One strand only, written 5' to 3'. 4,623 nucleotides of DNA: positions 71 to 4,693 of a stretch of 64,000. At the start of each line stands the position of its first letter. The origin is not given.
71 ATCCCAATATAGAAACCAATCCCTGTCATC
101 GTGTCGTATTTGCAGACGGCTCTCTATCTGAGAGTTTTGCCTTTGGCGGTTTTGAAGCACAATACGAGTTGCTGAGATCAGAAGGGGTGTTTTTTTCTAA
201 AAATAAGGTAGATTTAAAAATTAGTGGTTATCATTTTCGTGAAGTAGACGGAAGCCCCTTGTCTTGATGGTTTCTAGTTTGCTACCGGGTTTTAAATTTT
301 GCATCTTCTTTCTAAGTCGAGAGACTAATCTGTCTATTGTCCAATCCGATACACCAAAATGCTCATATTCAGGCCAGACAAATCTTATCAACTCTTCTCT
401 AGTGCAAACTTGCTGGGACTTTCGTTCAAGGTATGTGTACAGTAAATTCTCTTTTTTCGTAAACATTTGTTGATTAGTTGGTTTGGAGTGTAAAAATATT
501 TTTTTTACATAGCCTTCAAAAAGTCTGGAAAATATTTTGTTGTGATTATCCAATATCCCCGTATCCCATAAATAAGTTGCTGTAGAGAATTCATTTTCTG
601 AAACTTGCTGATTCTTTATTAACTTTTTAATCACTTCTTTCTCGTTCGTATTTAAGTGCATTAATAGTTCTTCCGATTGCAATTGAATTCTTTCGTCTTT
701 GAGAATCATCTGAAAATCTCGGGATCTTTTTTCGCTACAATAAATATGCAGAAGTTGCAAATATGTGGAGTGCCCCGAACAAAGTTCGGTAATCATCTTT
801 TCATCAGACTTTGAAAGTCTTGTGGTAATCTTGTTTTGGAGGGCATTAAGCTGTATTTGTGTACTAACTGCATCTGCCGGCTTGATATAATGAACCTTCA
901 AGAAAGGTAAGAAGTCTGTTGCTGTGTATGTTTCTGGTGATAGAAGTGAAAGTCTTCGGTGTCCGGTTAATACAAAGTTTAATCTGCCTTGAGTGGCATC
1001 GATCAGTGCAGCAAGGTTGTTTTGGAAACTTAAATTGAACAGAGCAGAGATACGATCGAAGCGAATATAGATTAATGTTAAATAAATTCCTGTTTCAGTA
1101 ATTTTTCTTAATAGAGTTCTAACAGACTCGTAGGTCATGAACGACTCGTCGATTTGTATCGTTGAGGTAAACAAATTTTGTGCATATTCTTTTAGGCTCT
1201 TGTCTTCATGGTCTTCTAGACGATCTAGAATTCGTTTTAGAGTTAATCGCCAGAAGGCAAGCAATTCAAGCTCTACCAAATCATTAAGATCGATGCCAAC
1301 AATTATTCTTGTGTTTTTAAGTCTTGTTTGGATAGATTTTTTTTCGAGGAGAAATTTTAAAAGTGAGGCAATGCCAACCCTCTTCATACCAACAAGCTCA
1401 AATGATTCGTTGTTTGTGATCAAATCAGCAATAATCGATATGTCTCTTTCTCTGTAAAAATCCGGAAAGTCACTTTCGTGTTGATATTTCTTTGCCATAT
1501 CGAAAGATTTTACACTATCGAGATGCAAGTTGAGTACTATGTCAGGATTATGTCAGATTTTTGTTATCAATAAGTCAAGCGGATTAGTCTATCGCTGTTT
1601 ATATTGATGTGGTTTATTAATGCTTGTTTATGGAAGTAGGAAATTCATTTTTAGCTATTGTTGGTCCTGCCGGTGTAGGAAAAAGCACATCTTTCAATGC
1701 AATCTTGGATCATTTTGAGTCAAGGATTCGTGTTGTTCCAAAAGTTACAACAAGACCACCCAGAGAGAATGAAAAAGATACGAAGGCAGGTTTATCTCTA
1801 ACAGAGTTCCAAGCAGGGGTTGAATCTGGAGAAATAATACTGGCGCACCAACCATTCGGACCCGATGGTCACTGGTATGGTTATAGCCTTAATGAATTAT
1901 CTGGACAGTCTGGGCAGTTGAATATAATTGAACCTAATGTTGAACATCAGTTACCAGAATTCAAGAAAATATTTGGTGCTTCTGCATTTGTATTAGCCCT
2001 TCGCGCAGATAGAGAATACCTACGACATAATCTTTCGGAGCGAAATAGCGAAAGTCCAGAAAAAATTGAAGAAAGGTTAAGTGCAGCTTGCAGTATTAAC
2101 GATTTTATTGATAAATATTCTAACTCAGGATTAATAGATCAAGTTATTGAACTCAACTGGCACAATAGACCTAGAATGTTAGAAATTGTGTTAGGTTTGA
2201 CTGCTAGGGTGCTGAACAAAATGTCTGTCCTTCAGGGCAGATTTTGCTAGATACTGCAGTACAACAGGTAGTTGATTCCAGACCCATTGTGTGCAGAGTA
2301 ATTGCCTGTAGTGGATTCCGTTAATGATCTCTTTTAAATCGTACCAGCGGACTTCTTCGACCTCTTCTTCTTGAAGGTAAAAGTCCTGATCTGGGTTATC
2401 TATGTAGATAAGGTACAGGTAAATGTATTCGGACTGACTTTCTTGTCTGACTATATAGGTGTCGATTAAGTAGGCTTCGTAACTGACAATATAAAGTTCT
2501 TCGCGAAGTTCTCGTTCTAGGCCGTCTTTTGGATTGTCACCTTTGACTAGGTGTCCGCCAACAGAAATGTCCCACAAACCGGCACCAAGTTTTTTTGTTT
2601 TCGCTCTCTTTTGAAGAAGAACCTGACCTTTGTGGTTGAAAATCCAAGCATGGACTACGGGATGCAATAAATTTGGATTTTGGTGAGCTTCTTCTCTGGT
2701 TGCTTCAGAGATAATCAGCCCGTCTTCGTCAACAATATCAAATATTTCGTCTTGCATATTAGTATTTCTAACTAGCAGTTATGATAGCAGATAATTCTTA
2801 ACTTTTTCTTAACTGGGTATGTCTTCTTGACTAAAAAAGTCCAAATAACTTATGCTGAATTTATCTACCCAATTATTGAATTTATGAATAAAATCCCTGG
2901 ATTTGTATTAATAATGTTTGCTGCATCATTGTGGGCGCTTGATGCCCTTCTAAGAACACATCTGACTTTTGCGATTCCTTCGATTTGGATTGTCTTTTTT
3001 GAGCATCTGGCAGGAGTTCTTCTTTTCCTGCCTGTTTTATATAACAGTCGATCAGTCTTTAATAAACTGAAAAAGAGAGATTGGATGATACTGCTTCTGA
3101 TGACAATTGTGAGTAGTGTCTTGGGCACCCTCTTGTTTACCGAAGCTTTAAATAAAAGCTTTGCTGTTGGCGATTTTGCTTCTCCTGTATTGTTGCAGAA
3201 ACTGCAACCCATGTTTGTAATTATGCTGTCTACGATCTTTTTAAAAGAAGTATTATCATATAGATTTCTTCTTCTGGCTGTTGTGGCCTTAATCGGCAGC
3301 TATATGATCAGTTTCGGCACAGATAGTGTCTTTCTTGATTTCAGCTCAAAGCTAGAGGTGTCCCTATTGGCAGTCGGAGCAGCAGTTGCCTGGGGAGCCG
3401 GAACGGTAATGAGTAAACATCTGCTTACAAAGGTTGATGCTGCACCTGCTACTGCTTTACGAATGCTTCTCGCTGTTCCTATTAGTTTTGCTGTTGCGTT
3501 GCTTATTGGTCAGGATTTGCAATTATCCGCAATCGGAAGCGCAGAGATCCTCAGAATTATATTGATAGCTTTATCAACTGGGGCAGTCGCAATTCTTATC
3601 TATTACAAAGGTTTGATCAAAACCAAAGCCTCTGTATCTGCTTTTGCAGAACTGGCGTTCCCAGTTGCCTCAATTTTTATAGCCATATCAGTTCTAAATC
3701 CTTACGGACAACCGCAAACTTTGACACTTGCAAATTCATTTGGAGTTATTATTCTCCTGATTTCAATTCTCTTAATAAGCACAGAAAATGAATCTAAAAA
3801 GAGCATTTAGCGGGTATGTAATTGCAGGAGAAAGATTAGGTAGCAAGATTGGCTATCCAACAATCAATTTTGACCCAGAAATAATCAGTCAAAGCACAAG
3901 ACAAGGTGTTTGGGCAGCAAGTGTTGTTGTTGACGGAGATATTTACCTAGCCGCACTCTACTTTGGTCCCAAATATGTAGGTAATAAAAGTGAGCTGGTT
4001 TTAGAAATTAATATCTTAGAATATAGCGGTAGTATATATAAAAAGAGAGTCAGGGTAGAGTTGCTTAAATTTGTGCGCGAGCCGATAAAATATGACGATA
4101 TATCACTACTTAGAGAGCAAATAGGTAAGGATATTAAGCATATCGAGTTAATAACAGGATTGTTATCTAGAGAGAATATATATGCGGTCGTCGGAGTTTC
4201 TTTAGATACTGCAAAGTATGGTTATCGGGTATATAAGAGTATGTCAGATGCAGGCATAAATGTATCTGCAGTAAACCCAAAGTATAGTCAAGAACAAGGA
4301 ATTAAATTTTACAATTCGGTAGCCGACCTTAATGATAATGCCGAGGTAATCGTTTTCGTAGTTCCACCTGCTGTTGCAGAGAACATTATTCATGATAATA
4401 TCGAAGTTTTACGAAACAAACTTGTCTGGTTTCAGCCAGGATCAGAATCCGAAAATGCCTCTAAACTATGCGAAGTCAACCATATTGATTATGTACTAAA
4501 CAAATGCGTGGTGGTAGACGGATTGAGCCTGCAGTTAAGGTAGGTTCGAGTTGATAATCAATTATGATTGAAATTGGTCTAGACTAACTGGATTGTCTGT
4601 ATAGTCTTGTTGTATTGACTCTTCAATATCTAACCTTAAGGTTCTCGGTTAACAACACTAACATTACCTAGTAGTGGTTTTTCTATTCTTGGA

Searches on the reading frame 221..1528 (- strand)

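Call 4: search_protein_families(library=pfam, proteins=[window:221-1528:-], max_evalue=0.1)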
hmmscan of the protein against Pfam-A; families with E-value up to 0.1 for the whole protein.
window:221-1528:- (435 aa): 3 families
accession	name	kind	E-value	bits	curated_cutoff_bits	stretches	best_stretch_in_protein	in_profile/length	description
PF00486.34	Trans_reg_C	-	9.7e-11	42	26.2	1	356-428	6-77/77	Transcriptional regulatory protein, C terminal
PF14163.11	SieB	-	0.023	14.8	26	1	275-350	61-139/147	Super-infection exclusion protein B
PF01076.25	Mob_Pre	-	0.041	14.1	25.5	1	285-366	44-124/196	Plasmid recombination enzyme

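Call 5: search_protein_families(library=padloc, proteins=[window:221-1528:-], max_evalue=0.1)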
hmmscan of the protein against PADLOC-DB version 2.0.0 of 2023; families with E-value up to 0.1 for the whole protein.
window:221-1528:- (435 aa): 1 family
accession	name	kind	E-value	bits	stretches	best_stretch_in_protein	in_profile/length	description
PDLC01268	CasR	-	0.0034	15.4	1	31-127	70-155/179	"CAS-I,CAS-II,CAS-III,CAS-IV,CAS-V,CAS-VI; associated_signaling"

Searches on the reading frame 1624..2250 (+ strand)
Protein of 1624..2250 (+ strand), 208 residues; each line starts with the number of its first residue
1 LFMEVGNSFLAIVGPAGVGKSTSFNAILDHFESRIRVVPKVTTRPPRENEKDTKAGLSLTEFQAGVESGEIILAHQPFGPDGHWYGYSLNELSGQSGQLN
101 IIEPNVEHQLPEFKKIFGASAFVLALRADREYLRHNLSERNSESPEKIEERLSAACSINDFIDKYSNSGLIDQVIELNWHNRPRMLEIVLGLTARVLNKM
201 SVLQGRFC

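Call 29: search_protein_families(library=pfam, proteins=[window:1624-2250:+], max_evalue=0.001)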
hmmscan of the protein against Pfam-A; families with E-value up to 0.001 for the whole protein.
window:1624-2250:+ (208 aa): 3 families
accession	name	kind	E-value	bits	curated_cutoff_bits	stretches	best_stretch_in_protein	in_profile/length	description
PF00625.27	Guanylate_kin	-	6e-06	26.5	25.2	1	10-155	5-150/182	Guanylate kinase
PF13401.12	AAA_22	-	0.00023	21.9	27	1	6-47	4-45/130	AAA domain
PF01926.29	MMR_HSR1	-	0.00026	21.5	21.9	1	10-48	2-39/113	50S ribosome-binding GTPase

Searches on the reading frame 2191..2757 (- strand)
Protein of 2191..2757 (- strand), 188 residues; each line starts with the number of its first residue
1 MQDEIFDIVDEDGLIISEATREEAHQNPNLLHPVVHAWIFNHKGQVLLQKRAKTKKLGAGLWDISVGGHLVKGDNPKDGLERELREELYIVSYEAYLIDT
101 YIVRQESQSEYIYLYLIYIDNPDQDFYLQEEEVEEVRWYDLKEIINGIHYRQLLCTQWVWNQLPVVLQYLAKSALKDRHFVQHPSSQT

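Call 29: search_protein_families(library=pfam, proteins=[window:2191-2757:-], max_evalue=0.001)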
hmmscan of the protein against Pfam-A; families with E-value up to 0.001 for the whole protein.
window:2191-2757:- (188 aa): 2 families
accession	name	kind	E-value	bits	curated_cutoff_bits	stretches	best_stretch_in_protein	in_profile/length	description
PF00293.34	NUDIX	-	3.2e-18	66.5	21.1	1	31-144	2-118/134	NUDIX domain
PF14815.12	NUDIX_4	-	0.00049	20.3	35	0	37-144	3-98/113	NUDIX domain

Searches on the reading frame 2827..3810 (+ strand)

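Call 29: search_protein_families(library=pfam, proteins=[window:2827-3810:+], max_evalue=0.001)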
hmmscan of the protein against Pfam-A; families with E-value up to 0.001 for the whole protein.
window:2827-3810:+ (327 aa): 1 family
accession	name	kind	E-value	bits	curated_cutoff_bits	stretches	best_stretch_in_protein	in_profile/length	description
PF00892.27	EamA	-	3.6e-28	98.9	28.2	2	180-319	5-135/135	EamA-like transporter family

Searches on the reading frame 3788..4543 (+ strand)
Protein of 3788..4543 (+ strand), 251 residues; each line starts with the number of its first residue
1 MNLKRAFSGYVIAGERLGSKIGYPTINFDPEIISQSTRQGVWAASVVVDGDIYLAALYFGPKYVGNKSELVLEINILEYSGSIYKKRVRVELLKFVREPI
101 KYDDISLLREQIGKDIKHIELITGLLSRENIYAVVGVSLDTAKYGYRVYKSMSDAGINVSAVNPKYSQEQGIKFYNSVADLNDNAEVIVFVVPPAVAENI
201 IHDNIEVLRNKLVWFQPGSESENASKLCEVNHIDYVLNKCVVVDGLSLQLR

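Call 4: search_protein_families(library=pfam, proteins=[window:3788-4543:+], max_evalue=0.1)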
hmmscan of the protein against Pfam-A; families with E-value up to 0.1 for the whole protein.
window:3788-4543:+ (251 aa): 5 families
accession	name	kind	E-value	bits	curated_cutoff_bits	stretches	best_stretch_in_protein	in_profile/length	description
PF01687.23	Flavokinase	-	3.7e-24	85.8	19.6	1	6-120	6-121/124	Riboflavin kinase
PF13380.12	CoA_binding_2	-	2.5e-23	83.2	22.8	1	132-244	3-114/116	CoA binding domain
PF02629.25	CoA_binding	-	5.5e-05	24.3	22.3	1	133-206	7-85/97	CoA binding domain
PF09259.16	Fve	-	0.0017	19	25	1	139-198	42-102/111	Fungal immunomodulatory protein Fve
PF01210.29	NAD_Gly3P_dh_N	-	0.0024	18.3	23.1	1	158-247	39-135/158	NAD-dependent glycerol-3-phosphate dehydrogenase N-terminus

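Call 32: find_homologous_proteins(query=window:3788-4540:+, max_evalue=1e-10)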
Query window:3788-4540:+ (251 aa): 9 proteins with E <= 1e-10 among 445 candidates.
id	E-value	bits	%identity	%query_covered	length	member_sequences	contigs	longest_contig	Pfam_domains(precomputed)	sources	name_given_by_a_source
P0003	3.3e-159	546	100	100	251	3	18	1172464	PF13380.13,PF01687.24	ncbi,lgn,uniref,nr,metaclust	ncbi:MAG: CoA-binding protein [Candidatus Dojkabacteria bacterium]|uniref:riboflavin kinase n=2 Tax=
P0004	3.3e-22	97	43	49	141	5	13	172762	PF02629.26,PF13380.13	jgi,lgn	-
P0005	5.0e-19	87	43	46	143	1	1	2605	PF02629.26,PF13380.13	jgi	jgi:uncharacterized protein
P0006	3.0e-18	84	41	49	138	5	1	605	PF02629.26,PF13380.13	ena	-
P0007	7.8e-18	83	41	45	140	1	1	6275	PF02629.26,PF13380.13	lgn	-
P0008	1.2e-16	79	41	45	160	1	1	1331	PF02629.26,PF13380.13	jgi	jgi:uncharacterized protein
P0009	2.3e-16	78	39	45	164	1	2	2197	PF02629.26,PF13380.13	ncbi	-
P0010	1.2e-15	76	37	51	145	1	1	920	PF02629.26,PF13380.13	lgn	-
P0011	1.6e-13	69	34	47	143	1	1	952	PF02629.26,PF13380.13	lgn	-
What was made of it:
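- Neighbouring housekeeping proteins have no close relatives either (call 32).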

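Call 67: find_encoding_contigs(protein=P0004, flank=6000, max_places=4)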
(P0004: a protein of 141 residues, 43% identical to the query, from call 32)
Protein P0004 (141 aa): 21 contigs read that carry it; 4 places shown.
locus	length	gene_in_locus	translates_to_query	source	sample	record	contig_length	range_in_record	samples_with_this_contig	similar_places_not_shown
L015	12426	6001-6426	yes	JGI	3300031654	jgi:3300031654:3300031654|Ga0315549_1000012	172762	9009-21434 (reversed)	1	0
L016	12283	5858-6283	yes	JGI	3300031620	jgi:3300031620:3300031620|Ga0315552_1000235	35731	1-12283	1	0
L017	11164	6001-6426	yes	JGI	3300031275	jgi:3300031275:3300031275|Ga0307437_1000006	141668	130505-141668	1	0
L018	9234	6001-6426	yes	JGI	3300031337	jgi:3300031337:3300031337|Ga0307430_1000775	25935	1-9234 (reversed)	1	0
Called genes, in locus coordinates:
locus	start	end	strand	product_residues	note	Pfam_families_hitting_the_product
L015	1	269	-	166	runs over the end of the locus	PF00329:Complex1_30kDa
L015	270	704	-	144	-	PF01058:Oxidored_q6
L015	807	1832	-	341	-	PF00291:PALP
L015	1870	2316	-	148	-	PF08821:CGGC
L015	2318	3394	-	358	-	PF01658:Inos-1-P_synth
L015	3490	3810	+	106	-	PF03551:PadR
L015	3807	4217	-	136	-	-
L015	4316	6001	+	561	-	PF01841:Transglut_core, PF04473:DUF553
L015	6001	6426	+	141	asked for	PF02629:CoA_binding, PF13380:CoA_binding_2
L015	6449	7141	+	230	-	PF00696:AA_kinase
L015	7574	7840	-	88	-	-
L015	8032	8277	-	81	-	-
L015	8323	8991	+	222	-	PF07155:ECF-ribofla_trS (weak)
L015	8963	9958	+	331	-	PF01137:RTC, PF05189:RTC_insert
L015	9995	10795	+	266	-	PF00106:adh_short, PF08659:KR (weak), PF13561:adh_short_C2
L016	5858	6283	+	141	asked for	PF02629:CoA_binding, PF13380:CoA_binding_2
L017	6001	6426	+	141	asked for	PF02629:CoA_binding, PF13380:CoA_binding_2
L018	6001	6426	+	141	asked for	PF02629:CoA_binding, PF13380:CoA_binding_2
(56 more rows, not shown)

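Call 68: find_encoding_contigs(protein=P0009, flank=6000, max_places=3)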
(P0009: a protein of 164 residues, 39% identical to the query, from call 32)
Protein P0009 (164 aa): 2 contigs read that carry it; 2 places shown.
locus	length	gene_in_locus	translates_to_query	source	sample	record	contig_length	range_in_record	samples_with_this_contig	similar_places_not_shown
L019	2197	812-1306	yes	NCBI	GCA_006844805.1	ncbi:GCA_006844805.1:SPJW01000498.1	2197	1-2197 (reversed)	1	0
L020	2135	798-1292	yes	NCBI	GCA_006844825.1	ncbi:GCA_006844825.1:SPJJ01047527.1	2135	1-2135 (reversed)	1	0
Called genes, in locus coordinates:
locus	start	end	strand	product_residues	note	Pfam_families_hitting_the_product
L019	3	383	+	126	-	?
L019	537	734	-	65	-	-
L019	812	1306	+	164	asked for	PF02629:CoA_binding, PF13380:CoA_binding_2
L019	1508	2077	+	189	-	-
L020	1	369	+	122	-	?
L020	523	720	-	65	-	-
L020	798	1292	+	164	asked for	PF02629:CoA_binding, PF13380:CoA_binding_2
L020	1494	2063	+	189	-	-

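Call 69: find_encoding_contigs(protein=P0007, flank=6000, max_places=3)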
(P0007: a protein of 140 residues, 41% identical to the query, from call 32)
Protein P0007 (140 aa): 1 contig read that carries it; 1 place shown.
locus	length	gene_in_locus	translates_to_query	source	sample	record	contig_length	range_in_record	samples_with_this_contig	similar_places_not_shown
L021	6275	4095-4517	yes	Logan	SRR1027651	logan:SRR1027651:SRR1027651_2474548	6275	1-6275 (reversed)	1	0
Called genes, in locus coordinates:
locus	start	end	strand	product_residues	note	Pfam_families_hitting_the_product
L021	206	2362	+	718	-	-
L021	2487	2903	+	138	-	PF12118:SprA-related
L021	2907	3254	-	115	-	-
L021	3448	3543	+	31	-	-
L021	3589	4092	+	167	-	PF13451:zf_Tbcl, PF23477:zf_Tbcl_2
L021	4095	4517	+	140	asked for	PF02629:CoA_binding, PF13380:CoA_binding_2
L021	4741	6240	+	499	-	-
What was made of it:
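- Tried and rejected: Using the CoA-binding homologs P0004, P0007 and P0009 as synteny anchors failed, because they come from unrelated organisms with different contexts (calls 67-69).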

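Call 89: find_encoding_contigs(protein=P0003, flank=6000, max_places=10)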
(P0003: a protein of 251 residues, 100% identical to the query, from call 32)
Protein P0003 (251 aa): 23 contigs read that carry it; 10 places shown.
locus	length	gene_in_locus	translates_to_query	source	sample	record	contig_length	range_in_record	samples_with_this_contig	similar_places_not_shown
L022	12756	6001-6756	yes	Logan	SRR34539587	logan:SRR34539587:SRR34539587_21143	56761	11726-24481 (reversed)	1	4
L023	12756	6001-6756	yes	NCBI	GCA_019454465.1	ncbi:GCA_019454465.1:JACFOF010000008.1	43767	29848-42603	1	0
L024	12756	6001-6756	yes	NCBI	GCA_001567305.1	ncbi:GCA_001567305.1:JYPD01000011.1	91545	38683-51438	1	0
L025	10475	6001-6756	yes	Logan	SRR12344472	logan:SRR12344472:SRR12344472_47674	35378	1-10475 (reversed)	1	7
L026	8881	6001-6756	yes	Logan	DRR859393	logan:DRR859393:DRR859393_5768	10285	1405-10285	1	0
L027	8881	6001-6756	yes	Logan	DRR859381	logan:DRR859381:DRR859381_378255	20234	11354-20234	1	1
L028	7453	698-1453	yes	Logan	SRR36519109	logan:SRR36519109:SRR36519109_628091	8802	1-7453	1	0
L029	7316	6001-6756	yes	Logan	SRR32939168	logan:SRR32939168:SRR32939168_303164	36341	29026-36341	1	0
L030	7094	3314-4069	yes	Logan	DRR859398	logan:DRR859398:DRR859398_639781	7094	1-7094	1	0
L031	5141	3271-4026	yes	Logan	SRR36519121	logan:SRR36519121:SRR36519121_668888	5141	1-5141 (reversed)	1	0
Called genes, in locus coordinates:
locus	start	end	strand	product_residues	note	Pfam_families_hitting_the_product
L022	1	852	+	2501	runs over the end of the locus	-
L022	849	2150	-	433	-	PF05958:tRNA_U5-meth_tr, PF02475:TRM5-TYW2_MTfase (weak), PF13847:Methyltransf_31 (weak)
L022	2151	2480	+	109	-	PF01035:DNA_binding_1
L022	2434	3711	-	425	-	PF00486:Trans_reg_C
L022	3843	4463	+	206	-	PF00625:Guanylate_kin (weak)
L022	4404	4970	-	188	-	PF00293:NUDIX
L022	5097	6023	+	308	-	PF00892:EamA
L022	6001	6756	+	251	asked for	PF01687:Flavokinase, PF13380:CoA_binding_2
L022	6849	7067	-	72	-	-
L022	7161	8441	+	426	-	-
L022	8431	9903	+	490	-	-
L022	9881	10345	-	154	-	-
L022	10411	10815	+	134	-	PF00075:RNase_H, PF13456:RVT_3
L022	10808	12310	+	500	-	PF03816:LytR_cpsA_psr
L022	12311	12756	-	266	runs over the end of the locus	-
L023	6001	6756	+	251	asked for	PF01687:Flavokinase, PF13380:CoA_binding_2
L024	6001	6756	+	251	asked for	PF01687:Flavokinase, PF13380:CoA_binding_2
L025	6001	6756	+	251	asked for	PF01687:Flavokinase, PF13380:CoA_binding_2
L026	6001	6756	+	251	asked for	PF01687:Flavokinase, PF13380:CoA_binding_2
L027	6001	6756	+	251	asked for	PF01687:Flavokinase, PF13380:CoA_binding_2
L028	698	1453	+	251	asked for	PF01687:Flavokinase, PF13380:CoA_binding_2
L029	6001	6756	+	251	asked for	PF01687:Flavokinase, PF13380:CoA_binding_2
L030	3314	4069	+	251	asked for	PF01687:Flavokinase, PF13380:CoA_binding_2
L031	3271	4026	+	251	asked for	PF01687:Flavokinase, PF13380:CoA_binding_2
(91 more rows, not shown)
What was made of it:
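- Closest known: Anti-phage defence islets and hot-spot cargo. Different: The block is fixed in all strains rather than variably present within the species (call 89).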
